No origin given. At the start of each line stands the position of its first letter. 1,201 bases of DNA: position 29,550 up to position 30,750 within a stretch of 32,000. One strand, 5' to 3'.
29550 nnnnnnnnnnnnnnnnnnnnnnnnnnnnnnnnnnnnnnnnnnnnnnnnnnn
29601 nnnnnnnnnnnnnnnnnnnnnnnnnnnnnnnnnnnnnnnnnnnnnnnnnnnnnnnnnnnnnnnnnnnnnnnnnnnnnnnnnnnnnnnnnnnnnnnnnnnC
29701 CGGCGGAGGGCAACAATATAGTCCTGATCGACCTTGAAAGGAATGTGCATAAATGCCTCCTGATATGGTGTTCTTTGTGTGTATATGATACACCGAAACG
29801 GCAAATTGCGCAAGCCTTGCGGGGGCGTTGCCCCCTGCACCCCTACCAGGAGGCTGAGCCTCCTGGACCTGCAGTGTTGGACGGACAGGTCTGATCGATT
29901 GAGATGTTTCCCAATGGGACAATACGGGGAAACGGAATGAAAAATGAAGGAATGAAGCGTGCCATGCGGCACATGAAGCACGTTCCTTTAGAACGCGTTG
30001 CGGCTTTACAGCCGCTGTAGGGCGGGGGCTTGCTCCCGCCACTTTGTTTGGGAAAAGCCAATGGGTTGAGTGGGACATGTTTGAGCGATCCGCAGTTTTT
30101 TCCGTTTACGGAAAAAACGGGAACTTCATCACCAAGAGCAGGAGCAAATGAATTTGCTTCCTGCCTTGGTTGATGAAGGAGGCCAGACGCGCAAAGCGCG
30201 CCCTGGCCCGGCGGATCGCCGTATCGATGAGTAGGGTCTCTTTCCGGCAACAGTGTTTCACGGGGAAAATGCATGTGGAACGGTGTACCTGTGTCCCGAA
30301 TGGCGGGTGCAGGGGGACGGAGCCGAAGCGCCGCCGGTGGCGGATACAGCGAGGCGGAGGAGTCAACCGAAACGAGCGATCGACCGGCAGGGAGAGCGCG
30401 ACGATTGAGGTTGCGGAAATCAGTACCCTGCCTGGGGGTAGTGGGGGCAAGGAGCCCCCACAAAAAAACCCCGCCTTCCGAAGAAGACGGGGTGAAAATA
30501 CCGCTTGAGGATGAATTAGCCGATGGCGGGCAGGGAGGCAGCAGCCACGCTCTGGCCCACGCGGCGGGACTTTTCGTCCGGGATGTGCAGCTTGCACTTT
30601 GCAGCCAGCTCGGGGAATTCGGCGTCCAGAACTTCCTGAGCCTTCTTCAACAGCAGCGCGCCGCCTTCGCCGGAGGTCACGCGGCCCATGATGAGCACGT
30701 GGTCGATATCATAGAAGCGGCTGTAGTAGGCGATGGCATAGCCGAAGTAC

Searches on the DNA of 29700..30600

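Call 9: search_rna_families(source=window, start=29700, end=30600, threshold=evalue, max_evalue=10)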
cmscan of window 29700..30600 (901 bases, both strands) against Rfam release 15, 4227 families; matches with E-value up to 10: 13.
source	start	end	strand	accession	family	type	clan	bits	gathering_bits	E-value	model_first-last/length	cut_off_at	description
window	30460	30550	-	RF02837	anti-hemB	Gene; sRNA;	-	24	49.5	0.0035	1-81/81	no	Burkholderia RNA 7 (anti-hemB)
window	30398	30484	+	RF02794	Pab19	Gene; snRNA; snoRNA; HACA-box;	-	23.7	55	0.17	1-102/102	no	Pab19 RNA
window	30461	30540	-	RF02278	Betaproteobacteria_toxic_sRNA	Gene; sRNA;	-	21.1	50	0.12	1-64/64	no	Betaproteobacteria toxic small RNA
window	29890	29998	-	RF01828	SprD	Gene; sRNA;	-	17.7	100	0.46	1-142/142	no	Small pathogenicity island RNA D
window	29927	29971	+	RF01097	RF_site8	Cis-reg; frameshift_element;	-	17.4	43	2.6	1-52/52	no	Gag/pro ribosomal frameshift site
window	29996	30069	-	RF00233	Tymo_tRNA-like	Cis-reg;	-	17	40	0.69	1-84/84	no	Tymovirus/Pomovirus/Furovirus tRNA-like 3' UTR element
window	30128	30175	+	RF03364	mir-427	Gene; miRNA;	-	16.2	70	5.1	1-69/69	no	mir-427 microRNA precursor family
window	30122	30180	-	RF03936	mir-4079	Gene; miRNA;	-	15.8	62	4.2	1-51/51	no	mir-4079 microRNA precursor family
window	30124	30178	+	RF03936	mir-4079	Gene; miRNA;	-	15.7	62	4.4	3-49/51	no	mir-4079 microRNA precursor family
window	30443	30472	+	RF01792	eiav_FSE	Cis-reg; frameshift_element;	-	14.9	40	1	1-35/35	no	ribosomal frameshift site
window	30420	30475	+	RF01696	Chlorobi-1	Gene; sRNA;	-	14.6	50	0.62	1-67/67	no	Chlorobi-1 RNA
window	30441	30501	+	RF00286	SCARNA8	Gene; snRNA; snoRNA; scaRNA;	-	14.5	53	5.3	1-131/131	no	Small Cajal body specific RNA 8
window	30477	30544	+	RF01276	sR53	Gene; snRNA; snoRNA; CD-box;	-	13.6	49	2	1-60/60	no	Small nucleolar RNA sR53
